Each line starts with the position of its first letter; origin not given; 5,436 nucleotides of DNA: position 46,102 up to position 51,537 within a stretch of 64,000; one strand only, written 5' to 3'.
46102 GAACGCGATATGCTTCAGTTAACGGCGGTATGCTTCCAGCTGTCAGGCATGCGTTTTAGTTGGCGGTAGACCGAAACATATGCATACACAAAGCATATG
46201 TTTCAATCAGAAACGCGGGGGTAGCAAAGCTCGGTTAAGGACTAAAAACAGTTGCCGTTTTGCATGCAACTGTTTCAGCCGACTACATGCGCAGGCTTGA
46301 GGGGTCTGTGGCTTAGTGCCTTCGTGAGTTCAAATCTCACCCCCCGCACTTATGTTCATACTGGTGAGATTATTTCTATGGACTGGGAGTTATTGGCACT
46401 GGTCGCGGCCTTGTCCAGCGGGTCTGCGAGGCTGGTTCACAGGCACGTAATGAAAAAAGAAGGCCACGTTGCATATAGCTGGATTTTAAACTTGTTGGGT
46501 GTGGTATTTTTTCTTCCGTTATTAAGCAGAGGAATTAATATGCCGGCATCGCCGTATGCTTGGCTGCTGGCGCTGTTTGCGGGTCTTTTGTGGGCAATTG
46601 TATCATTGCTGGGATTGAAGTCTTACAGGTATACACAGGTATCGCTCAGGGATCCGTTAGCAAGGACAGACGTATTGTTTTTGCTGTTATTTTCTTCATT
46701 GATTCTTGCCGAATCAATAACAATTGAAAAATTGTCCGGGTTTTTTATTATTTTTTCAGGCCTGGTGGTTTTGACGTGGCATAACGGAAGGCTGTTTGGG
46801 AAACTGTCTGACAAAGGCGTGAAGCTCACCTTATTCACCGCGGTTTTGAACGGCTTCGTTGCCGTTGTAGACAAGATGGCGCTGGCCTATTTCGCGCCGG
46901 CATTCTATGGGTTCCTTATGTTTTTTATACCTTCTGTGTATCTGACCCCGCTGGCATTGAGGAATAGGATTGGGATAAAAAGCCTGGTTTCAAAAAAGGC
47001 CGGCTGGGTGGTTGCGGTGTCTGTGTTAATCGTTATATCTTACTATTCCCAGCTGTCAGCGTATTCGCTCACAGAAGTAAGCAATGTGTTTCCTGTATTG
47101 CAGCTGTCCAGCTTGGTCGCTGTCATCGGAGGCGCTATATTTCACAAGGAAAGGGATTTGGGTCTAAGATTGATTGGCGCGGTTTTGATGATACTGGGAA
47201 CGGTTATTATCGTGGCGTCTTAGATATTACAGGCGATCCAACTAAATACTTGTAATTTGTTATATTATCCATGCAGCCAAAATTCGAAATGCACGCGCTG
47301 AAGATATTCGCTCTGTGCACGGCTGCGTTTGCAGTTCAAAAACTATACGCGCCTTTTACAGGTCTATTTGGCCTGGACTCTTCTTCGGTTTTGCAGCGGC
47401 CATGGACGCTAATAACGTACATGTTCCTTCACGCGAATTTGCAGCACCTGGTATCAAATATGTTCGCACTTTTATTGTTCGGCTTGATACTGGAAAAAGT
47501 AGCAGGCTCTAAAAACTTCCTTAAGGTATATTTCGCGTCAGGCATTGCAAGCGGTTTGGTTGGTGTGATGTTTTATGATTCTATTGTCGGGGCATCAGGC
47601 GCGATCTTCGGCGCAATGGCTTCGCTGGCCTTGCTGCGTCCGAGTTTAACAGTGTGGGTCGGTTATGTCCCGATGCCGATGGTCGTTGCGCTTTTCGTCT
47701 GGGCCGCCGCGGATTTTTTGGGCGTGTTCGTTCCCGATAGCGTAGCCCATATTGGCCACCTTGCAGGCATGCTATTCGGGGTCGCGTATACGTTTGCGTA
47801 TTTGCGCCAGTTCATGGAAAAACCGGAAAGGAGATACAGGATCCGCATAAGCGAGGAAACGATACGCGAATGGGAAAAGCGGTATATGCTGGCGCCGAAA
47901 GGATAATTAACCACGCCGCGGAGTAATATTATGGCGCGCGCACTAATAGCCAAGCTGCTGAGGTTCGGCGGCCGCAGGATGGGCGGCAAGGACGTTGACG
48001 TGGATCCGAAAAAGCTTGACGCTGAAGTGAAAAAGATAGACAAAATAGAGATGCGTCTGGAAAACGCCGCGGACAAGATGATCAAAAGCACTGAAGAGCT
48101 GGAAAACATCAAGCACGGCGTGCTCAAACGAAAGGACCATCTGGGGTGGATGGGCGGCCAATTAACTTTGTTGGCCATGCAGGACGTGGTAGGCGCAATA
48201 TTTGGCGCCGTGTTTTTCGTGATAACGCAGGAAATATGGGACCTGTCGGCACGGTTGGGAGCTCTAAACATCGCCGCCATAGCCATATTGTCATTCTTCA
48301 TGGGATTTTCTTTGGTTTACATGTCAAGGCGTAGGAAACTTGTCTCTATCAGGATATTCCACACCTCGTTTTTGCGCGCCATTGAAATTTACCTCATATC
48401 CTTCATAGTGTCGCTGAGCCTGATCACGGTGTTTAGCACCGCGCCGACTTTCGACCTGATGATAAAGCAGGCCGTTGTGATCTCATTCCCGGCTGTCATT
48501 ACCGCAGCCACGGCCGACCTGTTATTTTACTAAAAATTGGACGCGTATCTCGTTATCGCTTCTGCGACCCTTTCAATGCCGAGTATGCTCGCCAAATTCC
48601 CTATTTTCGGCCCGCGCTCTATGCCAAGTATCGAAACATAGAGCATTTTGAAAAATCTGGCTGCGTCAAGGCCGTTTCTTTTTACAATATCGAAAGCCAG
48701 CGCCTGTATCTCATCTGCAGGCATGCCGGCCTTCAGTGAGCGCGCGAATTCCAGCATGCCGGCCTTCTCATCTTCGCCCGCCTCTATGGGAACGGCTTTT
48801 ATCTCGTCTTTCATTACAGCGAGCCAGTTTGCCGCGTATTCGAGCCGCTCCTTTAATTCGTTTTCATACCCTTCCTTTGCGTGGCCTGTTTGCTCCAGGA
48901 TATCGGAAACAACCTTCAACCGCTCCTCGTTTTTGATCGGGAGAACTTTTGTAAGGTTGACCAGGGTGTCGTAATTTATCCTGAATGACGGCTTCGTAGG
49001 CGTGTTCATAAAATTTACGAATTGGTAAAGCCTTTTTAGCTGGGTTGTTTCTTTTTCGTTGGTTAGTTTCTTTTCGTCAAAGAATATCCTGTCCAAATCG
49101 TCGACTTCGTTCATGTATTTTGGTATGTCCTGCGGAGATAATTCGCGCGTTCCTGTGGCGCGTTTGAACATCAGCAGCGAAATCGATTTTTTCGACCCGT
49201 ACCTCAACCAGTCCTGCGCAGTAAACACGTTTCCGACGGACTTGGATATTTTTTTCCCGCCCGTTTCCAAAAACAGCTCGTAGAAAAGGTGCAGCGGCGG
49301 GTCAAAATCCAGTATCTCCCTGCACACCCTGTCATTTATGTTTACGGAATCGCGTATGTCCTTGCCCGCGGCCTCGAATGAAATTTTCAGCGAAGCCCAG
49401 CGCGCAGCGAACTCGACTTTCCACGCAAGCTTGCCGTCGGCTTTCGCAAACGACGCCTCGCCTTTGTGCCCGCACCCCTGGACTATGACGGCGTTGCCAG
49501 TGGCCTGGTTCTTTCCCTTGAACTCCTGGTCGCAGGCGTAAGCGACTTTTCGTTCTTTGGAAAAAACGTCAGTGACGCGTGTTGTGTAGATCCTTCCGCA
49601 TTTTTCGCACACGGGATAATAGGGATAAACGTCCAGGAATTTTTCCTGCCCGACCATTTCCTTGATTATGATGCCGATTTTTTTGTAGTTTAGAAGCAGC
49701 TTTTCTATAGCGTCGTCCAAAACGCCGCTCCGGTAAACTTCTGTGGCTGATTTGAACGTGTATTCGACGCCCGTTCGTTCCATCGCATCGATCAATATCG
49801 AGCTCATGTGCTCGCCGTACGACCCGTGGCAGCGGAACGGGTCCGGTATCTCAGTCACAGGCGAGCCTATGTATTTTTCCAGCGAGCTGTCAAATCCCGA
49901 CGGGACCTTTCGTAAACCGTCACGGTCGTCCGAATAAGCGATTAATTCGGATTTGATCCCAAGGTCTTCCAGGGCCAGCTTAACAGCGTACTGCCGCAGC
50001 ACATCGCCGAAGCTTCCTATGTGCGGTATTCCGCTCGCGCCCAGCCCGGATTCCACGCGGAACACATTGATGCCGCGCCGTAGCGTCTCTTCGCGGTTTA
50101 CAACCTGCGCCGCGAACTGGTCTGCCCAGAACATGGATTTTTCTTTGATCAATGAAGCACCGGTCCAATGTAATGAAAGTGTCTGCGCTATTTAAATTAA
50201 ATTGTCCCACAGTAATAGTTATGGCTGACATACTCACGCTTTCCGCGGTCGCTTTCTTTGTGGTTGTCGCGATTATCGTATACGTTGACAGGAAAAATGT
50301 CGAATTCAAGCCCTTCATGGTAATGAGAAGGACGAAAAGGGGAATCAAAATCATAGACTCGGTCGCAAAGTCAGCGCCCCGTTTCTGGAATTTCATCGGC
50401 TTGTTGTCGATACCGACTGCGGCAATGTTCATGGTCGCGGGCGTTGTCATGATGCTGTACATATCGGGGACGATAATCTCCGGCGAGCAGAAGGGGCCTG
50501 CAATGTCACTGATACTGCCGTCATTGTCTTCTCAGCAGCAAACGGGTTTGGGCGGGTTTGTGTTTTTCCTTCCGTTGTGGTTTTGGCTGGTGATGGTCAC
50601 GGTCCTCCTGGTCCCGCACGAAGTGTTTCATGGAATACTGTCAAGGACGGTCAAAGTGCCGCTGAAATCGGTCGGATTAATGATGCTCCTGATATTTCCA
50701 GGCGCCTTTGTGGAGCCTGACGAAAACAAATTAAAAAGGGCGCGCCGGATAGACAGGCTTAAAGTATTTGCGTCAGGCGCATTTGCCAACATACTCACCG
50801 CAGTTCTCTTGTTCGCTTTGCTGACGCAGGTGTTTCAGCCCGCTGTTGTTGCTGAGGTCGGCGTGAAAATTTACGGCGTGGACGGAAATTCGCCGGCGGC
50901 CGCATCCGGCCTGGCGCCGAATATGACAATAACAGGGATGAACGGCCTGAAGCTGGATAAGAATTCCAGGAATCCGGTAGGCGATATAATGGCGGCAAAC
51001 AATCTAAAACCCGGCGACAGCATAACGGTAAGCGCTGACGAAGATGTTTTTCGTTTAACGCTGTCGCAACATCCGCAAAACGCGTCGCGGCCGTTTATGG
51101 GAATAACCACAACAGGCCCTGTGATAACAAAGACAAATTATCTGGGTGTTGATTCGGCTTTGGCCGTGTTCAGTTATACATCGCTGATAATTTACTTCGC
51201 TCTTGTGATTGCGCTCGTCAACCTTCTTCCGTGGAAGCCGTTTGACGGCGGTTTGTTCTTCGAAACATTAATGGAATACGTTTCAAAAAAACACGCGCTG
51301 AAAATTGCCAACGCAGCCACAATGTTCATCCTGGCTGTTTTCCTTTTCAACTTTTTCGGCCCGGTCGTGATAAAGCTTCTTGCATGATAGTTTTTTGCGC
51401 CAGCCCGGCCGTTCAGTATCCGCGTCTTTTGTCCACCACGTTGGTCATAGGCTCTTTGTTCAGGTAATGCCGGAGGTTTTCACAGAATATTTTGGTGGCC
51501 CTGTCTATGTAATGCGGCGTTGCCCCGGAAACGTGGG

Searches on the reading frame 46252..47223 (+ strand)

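Call 86: search_protein_families(library=pfam, proteins=[window:46252-47223:+], max_evalue=0.001)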
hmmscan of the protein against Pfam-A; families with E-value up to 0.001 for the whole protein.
window:46252-47223:+ (323 aa): 1 family
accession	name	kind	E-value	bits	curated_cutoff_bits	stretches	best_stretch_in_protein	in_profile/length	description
PF00892.27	EamA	-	1e-24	87.8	28.2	2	45-175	3-134/135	EamA-like transporter family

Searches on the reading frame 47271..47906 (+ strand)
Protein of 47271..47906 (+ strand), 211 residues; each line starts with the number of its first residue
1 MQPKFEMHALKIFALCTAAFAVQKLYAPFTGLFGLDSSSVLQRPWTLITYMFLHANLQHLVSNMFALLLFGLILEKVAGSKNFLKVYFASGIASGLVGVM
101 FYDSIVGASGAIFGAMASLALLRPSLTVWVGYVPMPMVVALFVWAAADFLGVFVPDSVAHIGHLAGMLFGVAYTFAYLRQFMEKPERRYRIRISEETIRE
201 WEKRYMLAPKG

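Call 86: search_protein_families(library=pfam, proteins=[window:47271-47906:+], max_evalue=0.001)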
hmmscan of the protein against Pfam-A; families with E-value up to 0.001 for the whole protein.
window:47271-47906:+ (211 aa): 2 families
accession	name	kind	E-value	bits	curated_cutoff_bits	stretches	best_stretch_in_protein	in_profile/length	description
PF01694.28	Rhomboid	-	1.1e-31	110.4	22.6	1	43-179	3-142/143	Rhomboid domain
PF08551.15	DUF1751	-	1.1e-07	32.8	22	1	40-102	4-66/99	Eukaryotic integral membrane protein (DUF1751)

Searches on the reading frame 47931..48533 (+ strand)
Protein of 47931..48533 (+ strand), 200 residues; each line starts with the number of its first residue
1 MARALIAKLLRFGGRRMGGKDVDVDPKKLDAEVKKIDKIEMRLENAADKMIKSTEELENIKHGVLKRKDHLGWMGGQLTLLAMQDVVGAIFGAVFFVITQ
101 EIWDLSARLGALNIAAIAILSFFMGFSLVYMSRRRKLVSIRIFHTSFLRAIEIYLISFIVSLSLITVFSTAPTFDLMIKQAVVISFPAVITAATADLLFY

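Call 86: search_protein_families(library=pfam, proteins=[window:47931-48533:+], max_evalue=0.001)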
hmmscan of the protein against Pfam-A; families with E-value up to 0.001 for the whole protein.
window:47931-48533:+ (200 aa): 1 family
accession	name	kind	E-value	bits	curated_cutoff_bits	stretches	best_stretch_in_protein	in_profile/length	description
PF09622.15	DUF2391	-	3.1e-08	33.8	22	1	84-198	153-274/275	Putative integral membrane protein (DUF2391)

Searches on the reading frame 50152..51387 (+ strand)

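Call 86: search_protein_families(library=pfam, proteins=[window:50152-51387:+], max_evalue=0.001)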
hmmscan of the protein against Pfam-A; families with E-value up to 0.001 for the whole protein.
window:50152-51387:+ (411 aa): 1 family
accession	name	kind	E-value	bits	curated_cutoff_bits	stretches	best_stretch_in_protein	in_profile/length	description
PF02163.28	Peptidase_M50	-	3e-21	76.2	27.2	1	146-396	3-217/221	Peptidase family M50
